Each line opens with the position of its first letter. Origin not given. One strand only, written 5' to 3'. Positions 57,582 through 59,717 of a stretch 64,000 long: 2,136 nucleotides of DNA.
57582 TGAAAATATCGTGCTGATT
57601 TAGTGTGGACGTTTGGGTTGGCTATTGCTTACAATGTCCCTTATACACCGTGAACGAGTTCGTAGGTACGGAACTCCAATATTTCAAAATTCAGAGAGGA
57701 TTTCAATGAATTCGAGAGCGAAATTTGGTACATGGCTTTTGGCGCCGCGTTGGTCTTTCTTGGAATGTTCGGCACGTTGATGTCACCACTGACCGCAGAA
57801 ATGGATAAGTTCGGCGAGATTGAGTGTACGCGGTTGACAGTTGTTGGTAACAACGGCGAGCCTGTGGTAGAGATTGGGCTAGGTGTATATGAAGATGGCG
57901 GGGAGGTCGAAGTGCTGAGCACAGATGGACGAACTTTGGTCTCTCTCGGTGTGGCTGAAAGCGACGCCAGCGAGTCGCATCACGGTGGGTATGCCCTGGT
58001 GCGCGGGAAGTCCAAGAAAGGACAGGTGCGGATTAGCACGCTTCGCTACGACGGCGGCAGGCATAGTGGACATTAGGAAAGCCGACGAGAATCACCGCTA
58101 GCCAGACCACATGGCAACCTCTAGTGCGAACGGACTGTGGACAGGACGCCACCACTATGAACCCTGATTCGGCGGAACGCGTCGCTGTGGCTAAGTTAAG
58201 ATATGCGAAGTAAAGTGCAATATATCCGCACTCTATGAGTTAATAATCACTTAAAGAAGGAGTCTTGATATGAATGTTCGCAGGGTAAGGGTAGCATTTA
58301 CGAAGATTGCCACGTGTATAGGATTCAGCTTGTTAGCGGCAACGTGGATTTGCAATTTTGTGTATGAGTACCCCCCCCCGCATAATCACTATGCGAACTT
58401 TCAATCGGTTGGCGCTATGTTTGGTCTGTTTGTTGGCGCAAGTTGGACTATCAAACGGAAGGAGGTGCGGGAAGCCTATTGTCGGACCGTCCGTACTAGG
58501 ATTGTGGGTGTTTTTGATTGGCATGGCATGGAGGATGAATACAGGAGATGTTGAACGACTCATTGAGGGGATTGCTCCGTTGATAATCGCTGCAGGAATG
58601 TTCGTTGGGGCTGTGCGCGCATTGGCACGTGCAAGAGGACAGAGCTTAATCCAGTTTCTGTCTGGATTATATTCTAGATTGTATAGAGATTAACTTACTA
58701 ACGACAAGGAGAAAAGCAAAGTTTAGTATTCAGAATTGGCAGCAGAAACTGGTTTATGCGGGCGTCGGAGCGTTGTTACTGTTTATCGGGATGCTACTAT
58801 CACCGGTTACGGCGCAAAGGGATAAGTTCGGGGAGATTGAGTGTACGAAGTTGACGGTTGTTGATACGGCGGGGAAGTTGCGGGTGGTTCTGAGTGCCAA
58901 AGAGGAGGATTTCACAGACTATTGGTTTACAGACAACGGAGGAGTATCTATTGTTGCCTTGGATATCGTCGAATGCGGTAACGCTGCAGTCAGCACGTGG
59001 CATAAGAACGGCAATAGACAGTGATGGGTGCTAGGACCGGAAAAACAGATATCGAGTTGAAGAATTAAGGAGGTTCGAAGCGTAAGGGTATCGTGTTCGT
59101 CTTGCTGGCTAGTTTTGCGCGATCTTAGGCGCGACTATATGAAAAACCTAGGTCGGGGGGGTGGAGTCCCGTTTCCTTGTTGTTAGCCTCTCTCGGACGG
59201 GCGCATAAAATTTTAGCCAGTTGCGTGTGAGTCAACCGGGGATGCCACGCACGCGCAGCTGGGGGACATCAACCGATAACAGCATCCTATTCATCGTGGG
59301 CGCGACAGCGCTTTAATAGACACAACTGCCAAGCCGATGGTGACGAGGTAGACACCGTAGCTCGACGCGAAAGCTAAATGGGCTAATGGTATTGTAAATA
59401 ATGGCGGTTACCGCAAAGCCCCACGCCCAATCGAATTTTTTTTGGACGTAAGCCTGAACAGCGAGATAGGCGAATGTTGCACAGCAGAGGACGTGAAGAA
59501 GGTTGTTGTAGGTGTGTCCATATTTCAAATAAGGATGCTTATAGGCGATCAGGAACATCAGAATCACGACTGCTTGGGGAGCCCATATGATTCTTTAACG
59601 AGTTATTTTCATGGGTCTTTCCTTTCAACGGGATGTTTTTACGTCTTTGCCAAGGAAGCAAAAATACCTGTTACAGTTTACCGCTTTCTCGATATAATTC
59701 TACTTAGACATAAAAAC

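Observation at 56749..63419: imuB-dnaE2 mutasome next to an SRAP gene, with a 5' SRAP duplication flanking a 2.4-kb insert of small membrane-protein genes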

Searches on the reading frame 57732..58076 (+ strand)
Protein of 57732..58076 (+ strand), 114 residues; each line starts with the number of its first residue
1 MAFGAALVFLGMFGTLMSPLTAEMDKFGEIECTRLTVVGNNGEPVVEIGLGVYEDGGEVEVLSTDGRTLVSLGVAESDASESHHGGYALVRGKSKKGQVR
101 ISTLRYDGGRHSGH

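Call 6: search_protein_families(library=pfam, proteins=[window:57732-58076:+], max_evalue=0.1)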
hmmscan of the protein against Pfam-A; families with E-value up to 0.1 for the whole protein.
window:57732-58076:+ (114 aa): 0 families

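Call 16: find_homologous_proteins(query=A2, max_evalue=0.01)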
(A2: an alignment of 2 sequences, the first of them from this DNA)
Query A2 (2 sequences) (114 aa, profile of the alignment): 76 proteins with E <= 0.01 among 192 candidates.
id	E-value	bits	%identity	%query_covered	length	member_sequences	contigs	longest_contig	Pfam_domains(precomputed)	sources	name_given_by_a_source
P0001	4.4e-61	222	96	100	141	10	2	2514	-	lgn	-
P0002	8.7e-32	128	42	80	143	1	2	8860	-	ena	-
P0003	4.2e-31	126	40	54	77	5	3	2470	-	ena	-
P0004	7.5e-30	122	43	94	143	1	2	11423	-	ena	-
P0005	9.8e-30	121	52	95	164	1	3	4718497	-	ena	-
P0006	1.6e-29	120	42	80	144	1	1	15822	-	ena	-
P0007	1.6e-29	120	45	93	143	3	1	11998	-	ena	-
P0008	2.2e-29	120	50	81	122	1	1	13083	-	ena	-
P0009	7.4e-29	118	48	80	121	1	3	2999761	-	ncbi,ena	-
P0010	6.4e-28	115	54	84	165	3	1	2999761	-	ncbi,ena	-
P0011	8.2e-28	115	47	82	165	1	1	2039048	-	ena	-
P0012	3.7e-27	113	43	93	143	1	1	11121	-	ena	-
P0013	5.4e-27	112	47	61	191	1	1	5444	-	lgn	-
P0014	7.2e-27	112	53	82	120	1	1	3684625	-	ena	-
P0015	5.1e-26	109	50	96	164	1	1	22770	-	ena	-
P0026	1.5e-23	101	37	96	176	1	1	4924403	-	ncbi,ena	-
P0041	3.1e-20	90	29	93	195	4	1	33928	-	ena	-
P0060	1.7e-17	82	52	40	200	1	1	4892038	-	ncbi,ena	-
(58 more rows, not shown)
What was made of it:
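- On Membrane-anchored beta-hairpin-repeat family (p114/p83; unnamed): p114 and p83 have the TM segment and the motif (profile hits E 1e-61 to 1e-10, call 16).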

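Call 18: find_encoding_contigs(protein=P0001, flank=10000, max_places=6)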
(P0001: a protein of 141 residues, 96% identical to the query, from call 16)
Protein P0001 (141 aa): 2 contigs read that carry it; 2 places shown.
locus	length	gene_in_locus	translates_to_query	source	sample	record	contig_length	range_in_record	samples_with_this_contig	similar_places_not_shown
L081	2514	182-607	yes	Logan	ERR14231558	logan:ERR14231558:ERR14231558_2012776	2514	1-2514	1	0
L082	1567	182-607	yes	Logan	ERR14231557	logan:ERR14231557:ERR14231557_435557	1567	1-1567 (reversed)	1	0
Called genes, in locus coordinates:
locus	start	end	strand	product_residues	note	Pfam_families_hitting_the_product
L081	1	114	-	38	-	?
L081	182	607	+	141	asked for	-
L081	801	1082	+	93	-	-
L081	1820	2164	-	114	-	PF20619:DUF6804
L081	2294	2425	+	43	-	-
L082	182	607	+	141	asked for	-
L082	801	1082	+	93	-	-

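Call 20: find_encoding_contigs(protein=P0026, flank=10000, max_places=3)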
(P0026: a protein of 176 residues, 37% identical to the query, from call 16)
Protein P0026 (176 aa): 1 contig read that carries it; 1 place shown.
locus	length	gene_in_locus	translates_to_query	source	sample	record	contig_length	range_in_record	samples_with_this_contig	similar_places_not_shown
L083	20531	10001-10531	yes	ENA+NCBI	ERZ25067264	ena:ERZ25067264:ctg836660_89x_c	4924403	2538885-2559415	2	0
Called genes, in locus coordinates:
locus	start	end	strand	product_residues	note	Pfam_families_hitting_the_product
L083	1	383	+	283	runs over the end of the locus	PF13385:Laminin_G_3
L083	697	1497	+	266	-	PF13385:Laminin_G_3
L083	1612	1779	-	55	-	-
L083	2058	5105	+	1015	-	-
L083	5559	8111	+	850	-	PF00133:tRNA-synt_1, PF09334:tRNA-synt_1g, PF13603:tRNA-synt_1_2, PF00133:tRNA-synt_1 (weak), PF08264:Anticodon_1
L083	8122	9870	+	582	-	PF00753:Lactamase_B, PF12706:Lactamase_B_2, PF22505:RNase_J_b_CASP, PF07521:RMMBL, PF17770:RNase_J_C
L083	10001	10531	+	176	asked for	-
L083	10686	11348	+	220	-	PF18754:Nmad3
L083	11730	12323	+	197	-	PF05656:DUF805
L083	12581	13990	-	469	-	PF14559:TPR_19 (weak), PF26549:Tricorn_N, PF07676:PD40, PF26549:Tricorn_N (weak), PF07676:PD40 (weak), PF26549:Tricorn_N, PF26550:Tricorn_2nd (weak), PF07676:PD40, +9 more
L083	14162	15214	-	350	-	PF03054:tRNA_Me_trans, PF20259:tRNA_Me_trans_M, PF20258:tRNA_Me_trans_C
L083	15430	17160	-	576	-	PF19864:Radical_SAM_N2, PF04055:Radical_SAM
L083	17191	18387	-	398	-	PF00091:Tubulin, PF12327:FtsZ_C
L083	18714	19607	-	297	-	PF09130:DUF1932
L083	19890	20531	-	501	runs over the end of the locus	PF02074:Peptidase_M32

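Call 21: find_encoding_contigs(protein=P0010, flank=10000, max_places=3)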
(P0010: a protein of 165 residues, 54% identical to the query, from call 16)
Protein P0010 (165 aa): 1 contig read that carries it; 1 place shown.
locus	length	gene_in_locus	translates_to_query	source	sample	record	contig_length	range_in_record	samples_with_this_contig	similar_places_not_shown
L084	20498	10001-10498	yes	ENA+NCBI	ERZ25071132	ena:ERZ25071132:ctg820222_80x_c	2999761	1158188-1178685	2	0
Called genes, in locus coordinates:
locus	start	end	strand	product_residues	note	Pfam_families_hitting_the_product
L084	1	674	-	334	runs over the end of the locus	PF01408:GFO_IDH_MocA, PF02894:GFO_IDH_MocA_C, PF22725:GFO_IDH_MocA_C3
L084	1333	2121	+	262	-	-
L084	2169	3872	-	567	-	PF00749:tRNA-synt_1c, PF03950:tRNA-synt_1c_C, PF20974:tRNA-synt_1c_C2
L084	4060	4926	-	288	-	PF05721:PhyH, PF13646:HEAT_2 (weak)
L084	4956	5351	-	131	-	PF00903:Glyoxalase, PF13669:Glyoxalase_4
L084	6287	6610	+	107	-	PF04851:ResIII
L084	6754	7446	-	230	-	PF13482:RNase_H_2, PF10108:DNA_pol_B_exo2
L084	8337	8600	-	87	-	-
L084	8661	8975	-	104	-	-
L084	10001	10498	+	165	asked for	-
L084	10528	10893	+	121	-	-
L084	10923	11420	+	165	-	-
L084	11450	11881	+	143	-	-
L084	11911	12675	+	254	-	-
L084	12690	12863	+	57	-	-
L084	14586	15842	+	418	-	-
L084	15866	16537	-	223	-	PF02586:SRAP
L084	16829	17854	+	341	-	-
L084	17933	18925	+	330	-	-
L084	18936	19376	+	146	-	PF00565:SNase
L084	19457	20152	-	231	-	PF13365:Trypsin_2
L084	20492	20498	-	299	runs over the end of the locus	PF02899:Phage_int_SAM_1 (faint), PF00589:Phage_integrase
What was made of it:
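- In L084 a tyrosine-recombinase gene lies about 4 kb upstream of a full SRAP (call 21).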

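Call 22: find_encoding_contigs(protein=P0005, flank=10000, max_places=3)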
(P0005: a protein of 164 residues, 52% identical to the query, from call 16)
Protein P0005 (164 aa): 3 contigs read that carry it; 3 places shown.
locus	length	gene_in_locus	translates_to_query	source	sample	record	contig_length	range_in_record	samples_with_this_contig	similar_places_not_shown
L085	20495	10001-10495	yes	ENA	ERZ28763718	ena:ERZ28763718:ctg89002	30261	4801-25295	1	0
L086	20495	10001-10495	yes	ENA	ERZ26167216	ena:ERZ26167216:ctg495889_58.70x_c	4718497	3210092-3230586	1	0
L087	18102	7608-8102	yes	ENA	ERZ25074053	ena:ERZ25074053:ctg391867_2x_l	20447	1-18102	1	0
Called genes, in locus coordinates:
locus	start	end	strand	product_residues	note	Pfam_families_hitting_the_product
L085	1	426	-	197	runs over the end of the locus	-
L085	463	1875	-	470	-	PF08867:FRG, PF00515:TPR_1, PF07719:TPR_2 (faint)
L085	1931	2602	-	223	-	PF02586:SRAP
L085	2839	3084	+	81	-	-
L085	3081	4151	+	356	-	PF20594:DUF6794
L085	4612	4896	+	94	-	-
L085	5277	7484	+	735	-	-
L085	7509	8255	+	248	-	-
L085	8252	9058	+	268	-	PF26739:DUF8245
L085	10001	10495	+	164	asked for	-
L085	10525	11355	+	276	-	-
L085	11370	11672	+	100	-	-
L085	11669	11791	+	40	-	-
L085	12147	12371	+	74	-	-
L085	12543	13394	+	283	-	PF02195:ParB_N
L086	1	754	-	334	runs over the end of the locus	PF01408:GFO_IDH_MocA, PF02894:GFO_IDH_MocA_C, PF22725:GFO_IDH_MocA_C3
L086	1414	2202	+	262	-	-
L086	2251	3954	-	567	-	PF00749:tRNA-synt_1c, PF03950:tRNA-synt_1c_C, PF20974:tRNA-synt_1c_C2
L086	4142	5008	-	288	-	PF05721:PhyH, PF13646:HEAT_2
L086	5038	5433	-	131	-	PF00903:Glyoxalase, PF13669:Glyoxalase_4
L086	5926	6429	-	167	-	-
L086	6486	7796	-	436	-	-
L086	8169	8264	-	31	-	-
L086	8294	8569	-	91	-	-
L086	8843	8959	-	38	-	-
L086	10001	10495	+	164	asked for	-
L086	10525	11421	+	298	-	-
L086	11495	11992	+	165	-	-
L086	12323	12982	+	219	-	-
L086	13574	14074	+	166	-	PF13274:SocA_Panacea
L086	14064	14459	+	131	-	-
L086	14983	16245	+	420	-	PF01555:N6_N4_Mtase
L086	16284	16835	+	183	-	-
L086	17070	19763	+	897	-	PF04851:ResIII, PF00270:DEAD (weak), PF19778:RE_endonuc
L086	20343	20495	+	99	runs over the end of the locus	PF18135:Type_ISP_C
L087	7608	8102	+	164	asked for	-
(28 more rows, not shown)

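Call 48: search_protein_families(library=pfam, proteins=[P0005, P0010, P0013, P0026, P0060, P0041], max_evalue=1)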
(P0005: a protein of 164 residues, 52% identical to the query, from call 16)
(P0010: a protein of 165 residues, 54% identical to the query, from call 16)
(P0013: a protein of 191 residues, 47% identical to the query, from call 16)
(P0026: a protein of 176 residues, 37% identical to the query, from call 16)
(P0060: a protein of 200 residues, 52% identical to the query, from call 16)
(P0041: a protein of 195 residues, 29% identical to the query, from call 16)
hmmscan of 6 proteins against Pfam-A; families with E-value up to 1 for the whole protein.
P0005 (164 aa): 2 families
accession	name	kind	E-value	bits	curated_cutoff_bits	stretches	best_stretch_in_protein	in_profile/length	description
PF12149.13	HSV_VP16_C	-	0.075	13.6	27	0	123-130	23-30/30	Herpes simplex virus virion protein 16 C terminal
PF02237.23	BPL_C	-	0.38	11.1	21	1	124-139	21-36/48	Biotin protein ligase C terminal domain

P0010 (165 aa): 1 family
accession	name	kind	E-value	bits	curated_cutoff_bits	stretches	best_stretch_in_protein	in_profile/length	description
PF14563.12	DUF4444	-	0.13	12.4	31.6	0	95-109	8-22/42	Domain of unknown function (DUF4444)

P0013 (191 aa): 0 families

P0026 (176 aa): 0 families

P0060 (200 aa): 0 families

P0041 (195 aa): 0 families

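Call 49: search_protein_families(library=ncbifam, proteins=[P0005], max_evalue=0.01)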
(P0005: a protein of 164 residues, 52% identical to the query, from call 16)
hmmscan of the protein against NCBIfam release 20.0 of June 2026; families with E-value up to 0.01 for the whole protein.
P0005 (164 aa): 0 families

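Call 52: predict_structure(alignment_id=A5)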
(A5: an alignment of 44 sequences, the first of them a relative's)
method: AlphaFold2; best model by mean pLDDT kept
length: 164 residues; sequences in the alignment: 44
mean_pLDDT: 85.8   pTM: 0.64
mean pLDDT of the five models: 85.8, 85.0, 84.9, 83.4, 81.6
residues with pLDDT >= 90: 105; 70-90: 26; 50-70: 28; < 50: 5
segments of 3 or more residues with pLDDT < 50: 30-32
pLDDT, mean of each block of 10 residues (from residue 1): 64 71 55 54 93 94 95 96 96 91 96 89 95 90 96 95 91
secondary structure, 60 per line:
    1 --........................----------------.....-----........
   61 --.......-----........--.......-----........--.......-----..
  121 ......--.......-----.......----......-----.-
elements in order: H3-26 E43-47 E53-60 E63-69 E75-82 E85-91 E97-104 E107-113 E119-126 E129-135 E141-147 E152-157

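Call 56: fold_search(model_id=the predicted structure, library=pdb)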
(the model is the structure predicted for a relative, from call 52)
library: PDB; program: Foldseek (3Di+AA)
matches with E <= 10: 876; with E <= 0.001: 25
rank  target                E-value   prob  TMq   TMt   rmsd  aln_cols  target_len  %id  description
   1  5z1o_A                1.3e-05  1.00  0.48  0.26   8.0       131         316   12  Crystal structure of an OspA mutant (released 2019-01-02)
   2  3cka_A                1.4e-05  1.00  0.47  0.26   8.9       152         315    8  The crystal structure of OspA mutant (released 2009-03-17)
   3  3cka_B                4.3e-05  1.00  0.47  0.26   8.6       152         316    8  The crystal structure of OspA mutant (released 2009-03-17)
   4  5ys7                  5.0e-05  1.00  0.48  0.26   8.3       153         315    9  Crystal structure of an OspA mutant (released 2018-11-14)
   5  2oy7                  8.9e-05  1.00  0.45  0.26   9.3       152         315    8  The crystal structure of OspA mutant (released 2008-03-04)
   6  8xwg                  9.3e-05  1.00  0.46  0.25  11.4       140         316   11  OspA variants for thioflavin-T binding (released 2024-11-27)
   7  6kk9_D                1.0e-04  1.00  0.51  0.45  10.2       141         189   11  A Crystal structure of OspA mutant (released 2020-07-29)
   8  6kk9_C                1.4e-04  1.00  0.51  0.45  10.3       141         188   11  A Crystal structure of OspA mutant (released 2020-07-29)
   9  3ec5                  1.7e-04  1.00  0.48  0.27  10.8       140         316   11  The crystal structure of Thioflavin-T (ThT) binding OspA mutant (released 2009-02-03)
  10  8tuz_A                2.5e-04  1.00  0.42  0.29   8.6       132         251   14  Fab 857-2 in complex with OspA (released 2024-08-28)
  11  9jsa_A                2.6e-04  1.00  0.46  0.26  11.2       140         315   11  CatPSAM-H8 (released 2025-10-01)
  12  2oy8                  3.0e-04  1.00  0.46  0.25  11.2       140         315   11  The crystal structure of OspA mutant (released 2008-03-04)
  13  3aum                  3.2e-04  1.00  0.45  0.31   8.4       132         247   14  Crystal structure of OspA mutant (released 2012-02-15)
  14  2hkd                  3.5e-04  1.00  0.46  0.25  11.3       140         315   11  The crystal structure of engineered OSPA (released 2006-11-21)
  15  7jwg_C                4.4e-04  1.00  0.43  0.30   8.5       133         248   14  OspA-Fab 221-7 complex structure (released 2021-09-08)
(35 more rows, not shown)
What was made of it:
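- Closest known: OspA-like single-layer beta-sheet / beta-hairpin repeat proteins. Same: Best PDB matches are OspA and its variants (E 1e-5, TM 0.45-0.5; calls 52, 56).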

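Call 67: find_related_loci(query=A5, collection=viral_contigs, flank=10000)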
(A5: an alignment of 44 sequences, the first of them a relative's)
Query A5 (164 aa) in viral_contigs; peptide patterns used: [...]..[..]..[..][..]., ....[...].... (x = any residue, [..] = any of these).
9 stretches matched a pattern, but none encodes a relative of the query by tblastn (E <= 1e-3).
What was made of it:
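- The family was not found on viral contigs (call 67).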

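Call 68: find_related_loci(query=A5, collection=metagenome_contigs, flank=10000)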
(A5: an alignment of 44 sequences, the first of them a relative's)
Query A5 (164 aa) in metagenome_contigs; peptide patterns used: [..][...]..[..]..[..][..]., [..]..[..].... (x = any residue, [..] = any of these).
74 stretches matched a pattern, but none encodes a relative of the query by tblastn (E <= 1e-3).
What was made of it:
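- Tried and rejected: The small-protein family returned nothing from viral contigs or JGI metagenome contigs (calls 67, 68).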

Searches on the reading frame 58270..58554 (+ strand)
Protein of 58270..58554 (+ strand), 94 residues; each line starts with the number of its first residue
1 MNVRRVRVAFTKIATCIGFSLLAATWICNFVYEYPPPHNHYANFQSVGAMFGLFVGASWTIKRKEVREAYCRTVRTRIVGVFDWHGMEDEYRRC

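Call 6: search_protein_families(library=pfam, proteins=[window:58270-58554:+], max_evalue=0.1)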
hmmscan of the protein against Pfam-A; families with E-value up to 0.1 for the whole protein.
window:58270-58554:+ (94 aa): 1 family
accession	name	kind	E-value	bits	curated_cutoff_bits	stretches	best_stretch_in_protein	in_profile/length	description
PF20581.3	DUF6785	-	0.031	13.3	25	1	13-74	291-340/498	Family of unknown function (DUF6785)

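Call 48: search_protein_families(library=pfam, proteins=[window:58270-58554:+], max_evalue=1)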
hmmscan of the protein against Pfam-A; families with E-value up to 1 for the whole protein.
window:58270-58554:+ (94 aa): 2 families
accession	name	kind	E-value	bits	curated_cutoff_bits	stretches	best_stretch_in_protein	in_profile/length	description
PF20581.3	DUF6785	-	0.031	13.3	25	1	13-74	291-340/498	Family of unknown function (DUF6785)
PF10251.14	PEN-2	-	0.16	12.8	25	1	8-36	6-34/93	Presenilin enhancer-2 subunit of gamma secretase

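Call 49: search_protein_families(library=ncbifam, proteins=[window:58270-58554:+], max_evalue=0.01)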
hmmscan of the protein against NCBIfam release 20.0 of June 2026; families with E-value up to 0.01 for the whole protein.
window:58270-58554:+ (94 aa): 0 families

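Call 75: search_protein_representatives(protein=window:58270-58554:+)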
Query: 94 residues. Proteins with E-value up to 0.001 (for the whole library): 4; up to 1e-10: 1; up to 1e-30: 1. The best 4 are listed.
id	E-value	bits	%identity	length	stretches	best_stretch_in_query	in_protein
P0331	9.3e-58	208.7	99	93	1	1-94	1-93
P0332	7.7e-08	48.6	46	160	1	3-71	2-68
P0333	2.0e-05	40.9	46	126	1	1-71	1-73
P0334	7.6e-04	35.8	37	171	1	3-70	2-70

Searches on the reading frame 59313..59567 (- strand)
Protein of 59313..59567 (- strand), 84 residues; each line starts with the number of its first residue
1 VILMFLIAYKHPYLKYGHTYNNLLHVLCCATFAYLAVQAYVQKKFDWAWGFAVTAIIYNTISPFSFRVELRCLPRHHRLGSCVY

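Call 6: search_protein_families(library=pfam, proteins=[window:59313-59567:-], max_evalue=0.1)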
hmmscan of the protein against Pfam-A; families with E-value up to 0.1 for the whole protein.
window:59313-59567:- (84 aa): 1 family
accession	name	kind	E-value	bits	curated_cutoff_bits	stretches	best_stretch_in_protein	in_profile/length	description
PF20619.3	DUF6804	-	4e-08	33.8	27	1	13-67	17-71/91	Family of unknown function (DUF6804)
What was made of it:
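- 59313..59612 (-): DUF6804 small membrane-protein gene, with a nonsense codon at 59595-59597 in this strain (listed ORF is 59313-59567). Pfam DUF6804, 33.8 bits vs 27 (call 6).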
